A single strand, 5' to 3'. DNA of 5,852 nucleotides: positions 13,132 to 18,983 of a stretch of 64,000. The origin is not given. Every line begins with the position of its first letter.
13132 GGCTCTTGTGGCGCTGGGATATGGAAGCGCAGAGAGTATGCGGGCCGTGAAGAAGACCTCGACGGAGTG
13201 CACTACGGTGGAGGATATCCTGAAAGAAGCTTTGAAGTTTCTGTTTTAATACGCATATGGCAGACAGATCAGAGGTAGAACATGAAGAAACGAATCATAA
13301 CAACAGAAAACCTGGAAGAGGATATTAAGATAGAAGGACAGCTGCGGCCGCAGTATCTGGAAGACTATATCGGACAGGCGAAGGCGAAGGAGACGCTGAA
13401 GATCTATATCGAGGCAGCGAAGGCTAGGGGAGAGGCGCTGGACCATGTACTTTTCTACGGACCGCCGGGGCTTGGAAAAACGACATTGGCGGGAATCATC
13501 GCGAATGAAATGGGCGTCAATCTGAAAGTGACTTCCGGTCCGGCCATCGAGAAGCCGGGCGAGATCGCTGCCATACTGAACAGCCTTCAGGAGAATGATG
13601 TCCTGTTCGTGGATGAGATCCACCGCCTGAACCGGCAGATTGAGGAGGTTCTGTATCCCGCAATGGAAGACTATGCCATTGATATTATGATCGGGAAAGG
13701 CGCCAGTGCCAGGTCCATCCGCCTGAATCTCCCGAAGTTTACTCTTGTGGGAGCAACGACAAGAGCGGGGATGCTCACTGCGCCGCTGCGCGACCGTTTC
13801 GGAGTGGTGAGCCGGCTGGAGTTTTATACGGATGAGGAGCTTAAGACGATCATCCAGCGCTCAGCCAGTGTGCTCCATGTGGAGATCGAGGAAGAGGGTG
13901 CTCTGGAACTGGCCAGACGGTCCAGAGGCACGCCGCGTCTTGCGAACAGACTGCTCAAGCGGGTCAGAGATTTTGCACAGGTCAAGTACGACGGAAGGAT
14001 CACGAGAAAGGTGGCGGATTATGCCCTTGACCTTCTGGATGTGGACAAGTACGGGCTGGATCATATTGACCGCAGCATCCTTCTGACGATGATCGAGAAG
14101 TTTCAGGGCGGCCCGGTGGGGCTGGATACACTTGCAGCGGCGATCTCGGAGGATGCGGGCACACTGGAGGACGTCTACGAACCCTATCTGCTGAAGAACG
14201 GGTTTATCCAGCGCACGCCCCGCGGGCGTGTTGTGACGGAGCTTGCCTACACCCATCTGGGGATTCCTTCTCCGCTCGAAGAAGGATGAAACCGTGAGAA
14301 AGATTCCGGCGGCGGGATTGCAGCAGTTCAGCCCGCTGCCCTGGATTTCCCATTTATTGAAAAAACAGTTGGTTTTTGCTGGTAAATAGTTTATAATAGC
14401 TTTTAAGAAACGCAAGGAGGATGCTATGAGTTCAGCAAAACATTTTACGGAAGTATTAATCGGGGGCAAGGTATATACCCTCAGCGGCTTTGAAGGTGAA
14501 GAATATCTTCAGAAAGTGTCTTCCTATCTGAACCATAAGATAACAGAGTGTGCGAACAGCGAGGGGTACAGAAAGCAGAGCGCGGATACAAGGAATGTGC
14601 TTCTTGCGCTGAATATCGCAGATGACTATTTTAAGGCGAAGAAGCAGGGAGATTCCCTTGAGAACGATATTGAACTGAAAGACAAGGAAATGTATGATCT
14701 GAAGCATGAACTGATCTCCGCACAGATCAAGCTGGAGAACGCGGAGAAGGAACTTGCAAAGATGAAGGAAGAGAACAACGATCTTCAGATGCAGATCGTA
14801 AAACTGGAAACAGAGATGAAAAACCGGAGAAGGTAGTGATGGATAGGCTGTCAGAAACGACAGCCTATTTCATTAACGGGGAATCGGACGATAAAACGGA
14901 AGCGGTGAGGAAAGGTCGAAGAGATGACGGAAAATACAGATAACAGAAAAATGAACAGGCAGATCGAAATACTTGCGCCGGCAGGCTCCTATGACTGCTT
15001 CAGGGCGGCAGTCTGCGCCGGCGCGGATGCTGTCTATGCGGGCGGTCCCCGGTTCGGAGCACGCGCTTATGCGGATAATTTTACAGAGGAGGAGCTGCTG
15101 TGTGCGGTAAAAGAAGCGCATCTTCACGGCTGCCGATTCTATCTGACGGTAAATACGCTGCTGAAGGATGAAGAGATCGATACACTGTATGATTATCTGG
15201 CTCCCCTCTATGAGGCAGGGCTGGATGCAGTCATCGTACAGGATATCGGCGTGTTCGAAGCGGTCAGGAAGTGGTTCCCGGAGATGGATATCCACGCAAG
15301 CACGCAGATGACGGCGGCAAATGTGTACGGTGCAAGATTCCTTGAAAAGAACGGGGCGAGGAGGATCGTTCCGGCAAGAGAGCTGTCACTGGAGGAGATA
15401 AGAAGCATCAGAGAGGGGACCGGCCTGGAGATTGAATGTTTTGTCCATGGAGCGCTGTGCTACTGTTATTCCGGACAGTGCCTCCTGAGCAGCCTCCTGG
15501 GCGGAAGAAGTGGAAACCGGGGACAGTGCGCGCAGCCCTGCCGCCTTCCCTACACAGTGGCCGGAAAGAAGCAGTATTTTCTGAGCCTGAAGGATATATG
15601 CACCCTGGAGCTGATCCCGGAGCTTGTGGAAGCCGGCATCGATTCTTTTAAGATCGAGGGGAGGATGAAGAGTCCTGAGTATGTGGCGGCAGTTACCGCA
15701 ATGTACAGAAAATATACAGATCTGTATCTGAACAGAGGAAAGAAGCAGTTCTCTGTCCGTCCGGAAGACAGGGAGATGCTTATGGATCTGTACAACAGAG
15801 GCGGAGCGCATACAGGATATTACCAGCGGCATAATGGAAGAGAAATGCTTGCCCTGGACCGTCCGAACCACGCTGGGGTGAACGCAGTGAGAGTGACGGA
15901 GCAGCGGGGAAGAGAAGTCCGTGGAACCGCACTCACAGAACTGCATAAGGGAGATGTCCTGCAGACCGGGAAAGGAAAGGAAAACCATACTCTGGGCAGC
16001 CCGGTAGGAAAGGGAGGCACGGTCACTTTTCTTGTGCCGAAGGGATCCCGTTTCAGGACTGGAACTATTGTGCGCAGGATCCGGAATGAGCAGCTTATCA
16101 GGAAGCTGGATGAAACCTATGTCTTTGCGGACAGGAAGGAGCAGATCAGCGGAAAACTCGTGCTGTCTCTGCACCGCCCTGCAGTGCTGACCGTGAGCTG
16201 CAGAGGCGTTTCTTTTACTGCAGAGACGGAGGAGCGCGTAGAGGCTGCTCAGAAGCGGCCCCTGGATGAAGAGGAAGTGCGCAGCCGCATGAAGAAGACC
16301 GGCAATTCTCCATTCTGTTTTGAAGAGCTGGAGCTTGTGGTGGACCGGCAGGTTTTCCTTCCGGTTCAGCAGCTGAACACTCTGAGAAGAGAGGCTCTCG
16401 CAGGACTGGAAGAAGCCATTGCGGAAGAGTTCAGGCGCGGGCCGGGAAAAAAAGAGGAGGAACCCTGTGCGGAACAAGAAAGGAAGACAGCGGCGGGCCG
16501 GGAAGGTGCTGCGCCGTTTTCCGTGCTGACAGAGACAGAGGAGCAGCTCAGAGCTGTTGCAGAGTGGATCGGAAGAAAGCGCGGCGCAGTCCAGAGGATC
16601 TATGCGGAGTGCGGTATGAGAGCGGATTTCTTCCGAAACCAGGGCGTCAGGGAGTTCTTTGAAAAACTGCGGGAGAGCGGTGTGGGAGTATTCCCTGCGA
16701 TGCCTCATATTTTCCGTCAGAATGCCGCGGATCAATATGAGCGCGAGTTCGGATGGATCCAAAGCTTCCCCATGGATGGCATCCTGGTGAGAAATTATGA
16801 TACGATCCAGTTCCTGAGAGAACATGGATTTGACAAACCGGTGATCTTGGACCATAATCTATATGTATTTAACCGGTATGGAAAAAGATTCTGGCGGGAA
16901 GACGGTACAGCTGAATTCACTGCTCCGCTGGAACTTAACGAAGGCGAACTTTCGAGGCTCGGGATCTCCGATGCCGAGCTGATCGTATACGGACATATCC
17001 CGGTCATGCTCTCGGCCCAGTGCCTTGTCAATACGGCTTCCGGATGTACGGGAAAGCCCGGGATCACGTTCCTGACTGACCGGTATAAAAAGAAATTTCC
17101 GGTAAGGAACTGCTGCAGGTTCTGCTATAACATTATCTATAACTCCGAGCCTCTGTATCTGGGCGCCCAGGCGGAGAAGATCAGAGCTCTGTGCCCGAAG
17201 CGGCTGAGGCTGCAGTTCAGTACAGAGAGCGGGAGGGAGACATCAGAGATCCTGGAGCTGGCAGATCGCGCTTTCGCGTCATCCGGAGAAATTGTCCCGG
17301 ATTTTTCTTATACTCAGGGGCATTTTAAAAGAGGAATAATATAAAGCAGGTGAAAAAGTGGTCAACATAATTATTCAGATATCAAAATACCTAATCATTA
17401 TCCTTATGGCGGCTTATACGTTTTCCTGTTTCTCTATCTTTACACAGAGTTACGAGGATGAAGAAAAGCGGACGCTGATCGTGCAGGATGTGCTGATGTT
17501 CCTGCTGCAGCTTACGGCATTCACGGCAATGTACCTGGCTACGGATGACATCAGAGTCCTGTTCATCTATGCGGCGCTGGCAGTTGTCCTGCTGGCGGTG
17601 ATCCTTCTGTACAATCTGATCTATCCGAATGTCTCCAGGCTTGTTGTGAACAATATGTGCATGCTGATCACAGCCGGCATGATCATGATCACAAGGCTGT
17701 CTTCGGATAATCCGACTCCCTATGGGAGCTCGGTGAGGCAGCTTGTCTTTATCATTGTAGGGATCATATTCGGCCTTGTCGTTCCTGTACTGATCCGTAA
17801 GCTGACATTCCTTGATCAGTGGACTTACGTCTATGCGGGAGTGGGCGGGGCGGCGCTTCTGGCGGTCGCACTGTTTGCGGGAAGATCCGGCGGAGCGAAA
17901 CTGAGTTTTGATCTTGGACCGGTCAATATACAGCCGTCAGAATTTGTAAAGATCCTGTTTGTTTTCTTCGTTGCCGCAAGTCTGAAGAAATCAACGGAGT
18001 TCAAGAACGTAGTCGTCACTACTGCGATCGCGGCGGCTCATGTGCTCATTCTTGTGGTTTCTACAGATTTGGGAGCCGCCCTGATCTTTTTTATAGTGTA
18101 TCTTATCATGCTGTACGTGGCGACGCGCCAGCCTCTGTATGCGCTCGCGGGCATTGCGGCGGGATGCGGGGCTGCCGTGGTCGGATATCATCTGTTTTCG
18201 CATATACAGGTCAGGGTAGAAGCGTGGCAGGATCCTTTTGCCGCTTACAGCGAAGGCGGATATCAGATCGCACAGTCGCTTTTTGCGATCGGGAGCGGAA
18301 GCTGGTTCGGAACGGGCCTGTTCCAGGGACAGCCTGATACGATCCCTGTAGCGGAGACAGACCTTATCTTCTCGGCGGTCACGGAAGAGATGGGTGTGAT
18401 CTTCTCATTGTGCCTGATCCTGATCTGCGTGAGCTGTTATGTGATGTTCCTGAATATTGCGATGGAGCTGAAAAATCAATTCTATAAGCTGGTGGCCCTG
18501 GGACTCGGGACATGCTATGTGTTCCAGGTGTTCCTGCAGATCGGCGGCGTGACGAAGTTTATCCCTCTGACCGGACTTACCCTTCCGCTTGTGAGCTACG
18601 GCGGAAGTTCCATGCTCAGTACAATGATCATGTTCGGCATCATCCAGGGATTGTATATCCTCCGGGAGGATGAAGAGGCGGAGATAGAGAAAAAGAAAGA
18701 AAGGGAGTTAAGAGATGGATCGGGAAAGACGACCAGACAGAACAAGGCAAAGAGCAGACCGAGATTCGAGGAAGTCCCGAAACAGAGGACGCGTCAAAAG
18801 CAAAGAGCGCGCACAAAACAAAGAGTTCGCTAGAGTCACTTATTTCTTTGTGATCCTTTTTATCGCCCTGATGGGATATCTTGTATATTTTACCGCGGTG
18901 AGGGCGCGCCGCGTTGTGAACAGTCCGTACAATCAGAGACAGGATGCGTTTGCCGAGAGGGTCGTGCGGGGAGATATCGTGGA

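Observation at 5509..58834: Both Rnf and Ech ferredoxin-driven ion pumps in one genome segment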

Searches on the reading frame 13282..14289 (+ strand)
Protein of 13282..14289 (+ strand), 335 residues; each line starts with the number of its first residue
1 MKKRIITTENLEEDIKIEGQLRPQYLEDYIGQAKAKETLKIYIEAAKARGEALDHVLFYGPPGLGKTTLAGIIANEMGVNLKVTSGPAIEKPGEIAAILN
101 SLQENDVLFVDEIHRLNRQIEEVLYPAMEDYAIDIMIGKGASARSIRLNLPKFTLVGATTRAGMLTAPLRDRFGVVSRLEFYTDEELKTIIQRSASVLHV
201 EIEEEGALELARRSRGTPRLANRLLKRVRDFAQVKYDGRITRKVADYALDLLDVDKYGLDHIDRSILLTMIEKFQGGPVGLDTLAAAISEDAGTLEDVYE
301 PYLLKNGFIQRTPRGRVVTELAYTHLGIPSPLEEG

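Call 8: search_protein_families(library=pfam, proteins=[window:13282-14289:+], max_evalue=0.00001)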
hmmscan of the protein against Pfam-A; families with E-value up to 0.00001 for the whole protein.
window:13282-14289:+ (335 aa): 6 families
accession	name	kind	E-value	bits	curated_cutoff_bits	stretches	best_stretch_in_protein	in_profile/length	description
PF05496.18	RuvB_N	-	1.5e-82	275.5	27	1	21-179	1-159/159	Holliday junction DNA helicase RuvB P-loop domain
PF17864.7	AAA_lid_4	-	9.4e-34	115.5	27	1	182-255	1-74/74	RuvB AAA lid domain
PF05491.19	RuvB_C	-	1.5e-26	92.6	24.7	1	256-326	1-71/72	RuvB C-terminal winged helix domain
PF00004.35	AAA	-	1.6e-21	77.5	21.2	1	56-177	1-127/131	ATPase family associated with various cellular activities (AAA)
PF01078.27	Mg_chelatase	-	1.3e-08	34.9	20.3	0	26-73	2-42/207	Magnesium chelatase, subunit ChlI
PF07728.20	AAA_5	-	3.8e-08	33.9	22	1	55-173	1-139/139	AAA domain (dynein-related subfamily)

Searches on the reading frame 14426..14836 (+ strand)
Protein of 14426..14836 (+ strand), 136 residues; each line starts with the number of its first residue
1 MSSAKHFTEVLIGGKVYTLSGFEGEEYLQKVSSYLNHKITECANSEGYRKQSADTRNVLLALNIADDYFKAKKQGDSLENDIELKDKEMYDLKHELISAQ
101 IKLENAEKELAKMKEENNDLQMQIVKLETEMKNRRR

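Call 8: search_protein_families(library=pfam, proteins=[window:14426-14836:+], max_evalue=0.00001)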
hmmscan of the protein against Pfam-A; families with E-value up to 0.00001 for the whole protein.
window:14426-14836:+ (136 aa): 1 family
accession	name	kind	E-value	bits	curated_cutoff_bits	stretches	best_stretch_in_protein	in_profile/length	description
PF05164.18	ZapA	-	1.2e-20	74.1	23.8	1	9-110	2-81/88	Cell division protein ZapA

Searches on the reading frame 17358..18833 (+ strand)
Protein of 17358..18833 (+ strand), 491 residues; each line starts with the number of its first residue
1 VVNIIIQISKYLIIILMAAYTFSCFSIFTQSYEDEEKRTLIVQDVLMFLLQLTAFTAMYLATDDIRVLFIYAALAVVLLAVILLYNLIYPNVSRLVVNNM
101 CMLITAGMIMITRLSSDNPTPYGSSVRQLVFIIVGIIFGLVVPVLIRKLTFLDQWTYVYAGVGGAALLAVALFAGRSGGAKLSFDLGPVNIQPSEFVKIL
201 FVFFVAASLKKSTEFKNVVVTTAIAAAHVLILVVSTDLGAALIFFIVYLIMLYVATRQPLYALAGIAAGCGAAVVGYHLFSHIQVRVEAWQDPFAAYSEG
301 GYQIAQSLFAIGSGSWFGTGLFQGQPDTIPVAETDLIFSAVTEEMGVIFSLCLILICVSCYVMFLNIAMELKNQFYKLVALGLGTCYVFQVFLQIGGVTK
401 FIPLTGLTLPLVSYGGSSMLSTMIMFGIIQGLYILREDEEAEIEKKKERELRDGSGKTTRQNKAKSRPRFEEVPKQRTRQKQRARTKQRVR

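Call 8: search_protein_families(library=pfam, proteins=[window:17358-18833:+], max_evalue=0.00001)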
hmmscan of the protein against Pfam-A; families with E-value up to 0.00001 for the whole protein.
window:17358-18833:+ (491 aa): 1 family
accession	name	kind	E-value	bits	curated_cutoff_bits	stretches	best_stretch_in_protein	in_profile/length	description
PF01098.24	FTSW_RODA_SPOVE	-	7.2e-65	219.7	26.4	1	100-430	8-348/356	Cell cycle protein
